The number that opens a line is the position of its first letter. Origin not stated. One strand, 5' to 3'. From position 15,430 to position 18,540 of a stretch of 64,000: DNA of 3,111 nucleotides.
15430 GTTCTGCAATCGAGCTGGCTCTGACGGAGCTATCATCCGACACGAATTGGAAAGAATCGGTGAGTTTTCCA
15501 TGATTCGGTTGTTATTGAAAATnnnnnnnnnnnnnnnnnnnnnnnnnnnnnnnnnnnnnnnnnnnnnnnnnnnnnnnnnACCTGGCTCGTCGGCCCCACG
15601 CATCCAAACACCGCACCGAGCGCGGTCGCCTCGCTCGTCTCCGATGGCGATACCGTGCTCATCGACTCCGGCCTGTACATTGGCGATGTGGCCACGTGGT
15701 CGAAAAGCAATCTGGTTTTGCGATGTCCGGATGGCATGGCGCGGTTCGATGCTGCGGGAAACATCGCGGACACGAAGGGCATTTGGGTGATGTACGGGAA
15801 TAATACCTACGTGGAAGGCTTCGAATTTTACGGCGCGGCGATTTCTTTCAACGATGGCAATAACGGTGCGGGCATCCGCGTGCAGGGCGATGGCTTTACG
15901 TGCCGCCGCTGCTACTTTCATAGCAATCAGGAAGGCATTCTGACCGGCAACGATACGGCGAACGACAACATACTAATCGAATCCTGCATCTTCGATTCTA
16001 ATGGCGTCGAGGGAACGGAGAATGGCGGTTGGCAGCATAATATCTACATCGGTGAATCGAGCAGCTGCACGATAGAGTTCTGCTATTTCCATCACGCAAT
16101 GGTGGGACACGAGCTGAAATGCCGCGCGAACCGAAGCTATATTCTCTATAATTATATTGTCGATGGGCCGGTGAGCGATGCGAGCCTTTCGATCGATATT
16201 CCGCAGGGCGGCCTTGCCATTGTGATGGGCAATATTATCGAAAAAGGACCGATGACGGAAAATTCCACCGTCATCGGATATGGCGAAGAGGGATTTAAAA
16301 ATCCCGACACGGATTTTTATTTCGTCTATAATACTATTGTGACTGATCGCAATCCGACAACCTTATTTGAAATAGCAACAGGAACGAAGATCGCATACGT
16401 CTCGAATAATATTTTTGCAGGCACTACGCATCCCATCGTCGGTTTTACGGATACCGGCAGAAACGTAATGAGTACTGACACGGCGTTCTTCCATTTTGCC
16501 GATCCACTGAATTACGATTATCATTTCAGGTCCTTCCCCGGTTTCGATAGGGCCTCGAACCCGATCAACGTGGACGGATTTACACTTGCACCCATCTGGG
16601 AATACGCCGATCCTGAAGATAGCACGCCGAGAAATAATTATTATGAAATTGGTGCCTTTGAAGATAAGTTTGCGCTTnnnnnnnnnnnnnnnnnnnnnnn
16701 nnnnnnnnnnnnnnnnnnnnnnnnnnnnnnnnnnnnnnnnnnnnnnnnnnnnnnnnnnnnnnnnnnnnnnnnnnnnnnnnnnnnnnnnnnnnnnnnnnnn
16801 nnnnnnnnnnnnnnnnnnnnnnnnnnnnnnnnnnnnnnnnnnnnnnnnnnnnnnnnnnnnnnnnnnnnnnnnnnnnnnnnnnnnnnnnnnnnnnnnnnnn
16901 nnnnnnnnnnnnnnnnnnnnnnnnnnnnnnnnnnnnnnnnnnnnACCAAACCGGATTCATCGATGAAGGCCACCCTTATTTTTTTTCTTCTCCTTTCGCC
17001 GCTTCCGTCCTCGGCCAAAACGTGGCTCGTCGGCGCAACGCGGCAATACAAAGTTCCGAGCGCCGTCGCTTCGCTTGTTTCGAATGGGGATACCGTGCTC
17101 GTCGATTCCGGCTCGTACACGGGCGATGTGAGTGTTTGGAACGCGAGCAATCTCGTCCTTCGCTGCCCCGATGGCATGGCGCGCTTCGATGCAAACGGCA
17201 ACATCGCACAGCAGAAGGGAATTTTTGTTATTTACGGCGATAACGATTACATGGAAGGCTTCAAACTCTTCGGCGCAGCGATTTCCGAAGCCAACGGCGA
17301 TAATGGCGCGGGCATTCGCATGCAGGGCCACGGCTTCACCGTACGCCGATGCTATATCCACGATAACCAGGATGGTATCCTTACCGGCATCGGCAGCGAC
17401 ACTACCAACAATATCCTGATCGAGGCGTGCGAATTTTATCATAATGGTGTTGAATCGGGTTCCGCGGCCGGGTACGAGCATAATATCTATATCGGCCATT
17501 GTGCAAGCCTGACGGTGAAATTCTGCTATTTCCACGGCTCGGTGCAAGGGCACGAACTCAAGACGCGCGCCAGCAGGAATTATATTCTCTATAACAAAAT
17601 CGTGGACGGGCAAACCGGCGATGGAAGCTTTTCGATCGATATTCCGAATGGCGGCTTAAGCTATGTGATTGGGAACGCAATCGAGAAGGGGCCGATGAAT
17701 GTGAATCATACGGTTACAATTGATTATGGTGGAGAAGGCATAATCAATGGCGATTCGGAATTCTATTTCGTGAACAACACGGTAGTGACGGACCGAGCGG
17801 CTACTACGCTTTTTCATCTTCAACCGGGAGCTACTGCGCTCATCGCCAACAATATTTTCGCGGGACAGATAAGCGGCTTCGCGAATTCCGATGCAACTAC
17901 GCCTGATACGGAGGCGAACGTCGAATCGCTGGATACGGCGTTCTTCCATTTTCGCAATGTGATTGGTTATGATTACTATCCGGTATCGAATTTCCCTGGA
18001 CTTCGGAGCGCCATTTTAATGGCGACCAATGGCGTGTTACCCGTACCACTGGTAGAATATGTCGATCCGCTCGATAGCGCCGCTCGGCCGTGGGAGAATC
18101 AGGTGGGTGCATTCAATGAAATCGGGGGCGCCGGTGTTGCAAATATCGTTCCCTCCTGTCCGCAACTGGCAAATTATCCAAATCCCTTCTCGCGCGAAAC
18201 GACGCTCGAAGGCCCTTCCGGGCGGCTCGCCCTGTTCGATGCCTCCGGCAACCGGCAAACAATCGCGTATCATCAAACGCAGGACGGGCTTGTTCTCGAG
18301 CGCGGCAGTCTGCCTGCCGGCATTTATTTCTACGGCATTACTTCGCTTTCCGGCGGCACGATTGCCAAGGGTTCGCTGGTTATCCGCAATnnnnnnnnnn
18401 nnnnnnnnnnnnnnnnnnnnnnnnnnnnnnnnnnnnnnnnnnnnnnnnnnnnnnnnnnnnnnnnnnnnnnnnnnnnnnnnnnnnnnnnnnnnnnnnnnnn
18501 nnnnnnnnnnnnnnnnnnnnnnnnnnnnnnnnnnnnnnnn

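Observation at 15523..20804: Five-gene operon: two tandem paralogous T9SS-secreted beta-helix proteins, a DUF2279-like protein, DUF1905/YdeI and a CmcI methyltransferase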

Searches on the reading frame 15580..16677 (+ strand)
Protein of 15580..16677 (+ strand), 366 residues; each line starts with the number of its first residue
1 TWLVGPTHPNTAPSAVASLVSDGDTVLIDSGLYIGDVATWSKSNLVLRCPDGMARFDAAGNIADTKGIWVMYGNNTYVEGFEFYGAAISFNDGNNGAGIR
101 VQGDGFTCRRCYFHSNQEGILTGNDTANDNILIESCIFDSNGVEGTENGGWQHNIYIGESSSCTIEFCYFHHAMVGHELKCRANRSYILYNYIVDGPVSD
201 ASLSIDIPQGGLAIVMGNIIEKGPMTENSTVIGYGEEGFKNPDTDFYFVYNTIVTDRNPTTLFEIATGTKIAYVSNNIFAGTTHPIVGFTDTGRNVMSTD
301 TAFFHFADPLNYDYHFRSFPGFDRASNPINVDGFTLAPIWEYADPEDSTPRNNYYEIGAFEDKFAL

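Call 61: search_protein_representatives(protein=window:15580-16677:+)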
Query: 366 residues. Proteins with E-value up to 0.001 (for the whole library): 3732; up to 1e-10: 2591; up to 1e-30: 1045. The best 150 are listed.
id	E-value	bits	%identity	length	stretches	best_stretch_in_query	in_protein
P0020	5.2e-165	565.5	71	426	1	1-351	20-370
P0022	3.3e-153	526.6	67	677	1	2-361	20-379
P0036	1.7e-126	438.7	58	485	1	1-360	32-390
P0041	1.1e-116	406.4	58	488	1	1-361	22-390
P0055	8.8e-111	386.9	61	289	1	18-306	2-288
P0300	1.9e-104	366.1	51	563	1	1-360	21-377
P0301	3.8e-92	325.6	46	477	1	1-360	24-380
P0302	1.8e-87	310.2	35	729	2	4-282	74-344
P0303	2.9e-86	306.2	34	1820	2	1-361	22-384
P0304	2.0e-83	296.9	33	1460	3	13-301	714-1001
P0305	3.9e-83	296.0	45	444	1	3-363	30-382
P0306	7.1e-83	295.1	44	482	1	2-361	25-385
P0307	4.4e-79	282.6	45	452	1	4-361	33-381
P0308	1.7e-78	280.7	44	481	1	3-361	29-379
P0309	3.6e-78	279.6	46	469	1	4-361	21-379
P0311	3.5e-77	276.4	43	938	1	7-361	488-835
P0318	2.2e-74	267.1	45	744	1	3-352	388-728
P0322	3.1e-72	260.1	40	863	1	4-361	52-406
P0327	4.3e-71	256.3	42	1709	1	4-361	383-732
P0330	1.5e-70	254.6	43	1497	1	1-362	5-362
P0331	3.1e-70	253.5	41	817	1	4-361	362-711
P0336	1.9e-69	250.9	40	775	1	4-361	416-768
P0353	3.9e-67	243.3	41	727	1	4-361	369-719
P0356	1.5e-66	241.4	42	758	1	11-363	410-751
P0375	7.0e-65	235.9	42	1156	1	4-361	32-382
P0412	6.9e-61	222.7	42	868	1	4-318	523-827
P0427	9.7e-60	218.9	36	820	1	3-362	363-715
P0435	2.6e-59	217.5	40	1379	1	9-361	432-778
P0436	3.2e-59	217.2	40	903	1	4-361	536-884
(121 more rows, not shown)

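Call 62: search_protein_families(library=pfam, proteins=[P0311, P0318, P0331, P0336, P0353, P0356, P0412, P0427, P0436, P0322], max_evalue=0.0001)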
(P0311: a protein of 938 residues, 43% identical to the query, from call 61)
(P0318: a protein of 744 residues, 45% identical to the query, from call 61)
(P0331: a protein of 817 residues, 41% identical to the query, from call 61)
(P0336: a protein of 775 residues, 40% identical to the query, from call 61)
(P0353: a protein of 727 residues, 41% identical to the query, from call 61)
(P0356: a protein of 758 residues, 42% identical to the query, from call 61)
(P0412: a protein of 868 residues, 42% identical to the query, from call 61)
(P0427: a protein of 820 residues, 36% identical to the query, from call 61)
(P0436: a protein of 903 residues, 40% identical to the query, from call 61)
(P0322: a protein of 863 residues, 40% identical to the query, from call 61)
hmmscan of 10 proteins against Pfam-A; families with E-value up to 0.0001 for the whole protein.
P0311 (938 aa): 5 families
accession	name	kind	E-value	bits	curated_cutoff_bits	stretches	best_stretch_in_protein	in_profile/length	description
PF03160.20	Calx-beta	-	2.4e-14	53.8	27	1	384-463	24-107/119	Calx-beta domain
PF24981.1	Beta-prop_ATRN-LZTR1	-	4.2e-11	43.1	50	1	79-237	51-207/289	Attractin/LZTR1 beta-propeller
PF24681.1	Kelch_KLHDC2_KLHL20_DRC7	-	8.3e-11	42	50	1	78-227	9-146/221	KLHDC2/KLHL20/DRC7 Kelch-repeats domain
PF18962.6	Por_Secre_tail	-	9.7e-10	39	27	1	860-934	2-73/75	Secretion system C-terminal sorting domain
PF13860.13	FlgD_ig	-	4.6e-06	26.9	27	1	876-914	21-59/79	FlgD Ig-like domain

P0318 (744 aa): 3 families
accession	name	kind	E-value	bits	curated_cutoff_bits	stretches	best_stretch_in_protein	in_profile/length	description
PF13229.12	Beta_helix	-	2.7e-06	27.6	25.9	1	451-571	24-135/158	Right handed beta helix region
PF24981.1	Beta-prop_ATRN-LZTR1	-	1.8e-05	24.6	50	1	84-230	50-198/289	Attractin/LZTR1 beta-propeller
PF07646.21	Kelch_2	-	2.1e-05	24.7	21.3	0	152-186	12-45/48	Kelch motif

P0331 (817 aa): 3 families
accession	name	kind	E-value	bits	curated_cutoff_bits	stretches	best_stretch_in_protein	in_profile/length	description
PF13860.13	FlgD_ig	-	1.8e-12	47.5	27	1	753-801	24-72/79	FlgD Ig-like domain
PF13964.12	Kelch_6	-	1e-07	32.1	25.3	0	88-119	11-45/50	Kelch motif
PF13229.12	Beta_helix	-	8.3e-07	29.2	25.9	1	412-566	11-154/158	Right handed beta helix region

P0336 (775 aa): 1 family
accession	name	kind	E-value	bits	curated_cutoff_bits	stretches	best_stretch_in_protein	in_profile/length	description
PF13229.12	Beta_helix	-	1.8e-10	41.1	25.9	1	462-550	21-138/158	Right handed beta helix region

P0353 (727 aa): 0 families

P0356 (758 aa): 1 family
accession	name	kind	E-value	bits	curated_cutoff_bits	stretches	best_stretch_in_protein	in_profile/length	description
PF13229.12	Beta_helix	-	2.2e-07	31.1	25.9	1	461-607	22-156/158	Right handed beta helix region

P0412 (868 aa): 0 families

P0427 (820 aa): 3 families
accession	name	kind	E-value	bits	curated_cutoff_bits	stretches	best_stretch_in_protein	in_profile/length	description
PF13229.12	Beta_helix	-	1.7e-08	34.7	25.9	1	414-549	11-137/158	Right handed beta helix region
PF18962.6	Por_Secre_tail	-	2.5e-07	31.3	27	1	738-818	2-75/75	Secretion system C-terminal sorting domain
PF13860.13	FlgD_ig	-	4.1e-06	27.1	27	1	746-808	12-76/79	FlgD Ig-like domain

P0436 (903 aa): 1 family
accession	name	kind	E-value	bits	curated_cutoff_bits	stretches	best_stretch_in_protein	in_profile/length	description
PF24681.1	Kelch_KLHDC2_KLHL20_DRC7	-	5.3e-08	32.9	50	1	67-153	128-215/221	KLHDC2/KLHL20/DRC7 Kelch-repeats domain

P0322 (863 aa): 3 families
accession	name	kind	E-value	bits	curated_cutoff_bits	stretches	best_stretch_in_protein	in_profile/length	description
PF13229.12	Beta_helix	-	2.4e-13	50.4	25.9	1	78-263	1-157/158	Right handed beta helix region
PF00041.27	fn3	-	2.3e-08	34.6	25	1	420-498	2-81/84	Fibronectin type III domain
PF13964.12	Kelch_6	-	1e-05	25.8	25.3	0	577-607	11-42/50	Kelch motif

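Call 63: search_protein_families(library=pfam, proteins=[P0303, P0304, P0327, P0330, P0435, P0375], max_evalue=0.0001)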
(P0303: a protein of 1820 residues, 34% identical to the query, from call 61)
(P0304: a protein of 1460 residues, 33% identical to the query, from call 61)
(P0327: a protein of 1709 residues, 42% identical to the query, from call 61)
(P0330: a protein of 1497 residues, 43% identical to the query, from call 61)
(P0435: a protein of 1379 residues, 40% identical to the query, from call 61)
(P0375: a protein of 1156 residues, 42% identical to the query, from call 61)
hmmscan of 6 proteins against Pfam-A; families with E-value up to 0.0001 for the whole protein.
P0303 (1820 aa): 2 families
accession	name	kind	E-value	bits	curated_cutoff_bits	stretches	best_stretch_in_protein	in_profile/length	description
PF13229.12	Beta_helix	-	1.5e-14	54.4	25.9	2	519-666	4-130/158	Right handed beta helix region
PF18962.6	Por_Secre_tail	-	1.3e-12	48.3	27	1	1748-1819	1-75/75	Secretion system C-terminal sorting domain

P0304 (1460 aa): 1 family
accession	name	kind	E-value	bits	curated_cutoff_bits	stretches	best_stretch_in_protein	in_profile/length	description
PF16841.11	CBM60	-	7.7e-42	142.1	28.2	3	1098-1181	6-82/91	Ca-dependent carbohydrate-binding module xylan-binding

P0327 (1709 aa): 2 families
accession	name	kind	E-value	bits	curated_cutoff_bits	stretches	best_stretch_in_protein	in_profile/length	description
PF24681.1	Kelch_KLHDC2_KLHL20_DRC7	-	8.9e-06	25.6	50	0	62-105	106-149/221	KLHDC2/KLHL20/DRC7 Kelch-repeats domain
PF13229.12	Beta_helix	-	6.7e-05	23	25.9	1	425-553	17-122/158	Right handed beta helix region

P0330 (1497 aa): 0 families

P0435 (1379 aa): 1 family
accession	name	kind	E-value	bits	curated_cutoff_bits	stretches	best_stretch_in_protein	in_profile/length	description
PF13229.12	Beta_helix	-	4.8e-16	59.2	25.9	2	878-1015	3-124/158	Right handed beta helix region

P0375 (1156 aa): 3 families
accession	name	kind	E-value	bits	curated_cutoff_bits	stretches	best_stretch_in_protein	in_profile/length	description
PF18911.6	PKD_4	-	1.7e-21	76.5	27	1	769-841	11-85/85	PKD domain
PF22352.2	K319L-like_PKD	-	3.8e-16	59.3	27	2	409-485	12-84/84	K319L-like, PKD domain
PF00801.26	PKD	-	9.2e-14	51.7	23.5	1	766-839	5-78/80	PKD domain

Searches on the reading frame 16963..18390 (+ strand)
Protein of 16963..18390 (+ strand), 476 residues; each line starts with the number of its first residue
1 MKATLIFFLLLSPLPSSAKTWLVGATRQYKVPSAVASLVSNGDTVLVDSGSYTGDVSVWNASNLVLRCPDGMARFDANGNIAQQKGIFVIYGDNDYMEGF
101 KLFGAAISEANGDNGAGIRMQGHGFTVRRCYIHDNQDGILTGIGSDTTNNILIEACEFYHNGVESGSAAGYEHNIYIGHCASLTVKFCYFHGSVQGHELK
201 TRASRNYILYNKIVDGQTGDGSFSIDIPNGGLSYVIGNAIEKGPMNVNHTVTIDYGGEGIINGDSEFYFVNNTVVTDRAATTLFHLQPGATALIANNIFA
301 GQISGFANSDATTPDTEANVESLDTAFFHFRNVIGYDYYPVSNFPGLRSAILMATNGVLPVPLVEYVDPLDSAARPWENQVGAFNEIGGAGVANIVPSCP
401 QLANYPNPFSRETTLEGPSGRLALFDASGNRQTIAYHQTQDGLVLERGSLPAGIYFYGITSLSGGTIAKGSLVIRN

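Call 3: search_protein_families(library=pfam, proteins=[window:16963-18390:+], max_evalue=1)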
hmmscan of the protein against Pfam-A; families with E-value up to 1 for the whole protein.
window:16963-18390:+ (476 aa): 2 families
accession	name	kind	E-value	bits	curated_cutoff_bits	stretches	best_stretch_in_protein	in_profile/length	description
PF18962.6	Por_Secre_tail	-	0.0097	16.6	27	1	405-467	2-70/75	Secretion system C-terminal sorting domain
PF12708.12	Pect-lyase_RHGA_epim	-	0.011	16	27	1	80-157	140-209/213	Rhamnogalacturonase A/epimerase, pectate lyase-like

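Call 4: search_protein_families(library=ncbifam, proteins=[window:16963-18390:+], max_evalue=1)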
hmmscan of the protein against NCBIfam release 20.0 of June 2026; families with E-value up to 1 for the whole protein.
window:16963-18390:+ (476 aa): 3 families
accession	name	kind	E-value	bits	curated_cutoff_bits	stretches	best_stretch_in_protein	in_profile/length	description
TIGR04183.1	Por_Secre_tail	domain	1.6e-05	24.8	23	1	405-472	2-69/72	T9SS type A sorting domain-containing protein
TIGR04247.1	NosD_copper_fam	subfamily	0.0045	15.6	300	1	39-156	8-113/377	nitrous oxide reductase family maturation protein NosD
NF040755.1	AgaR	equivalog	0.15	11.1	260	1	30-58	84-112/256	transcriptional repressor AgaR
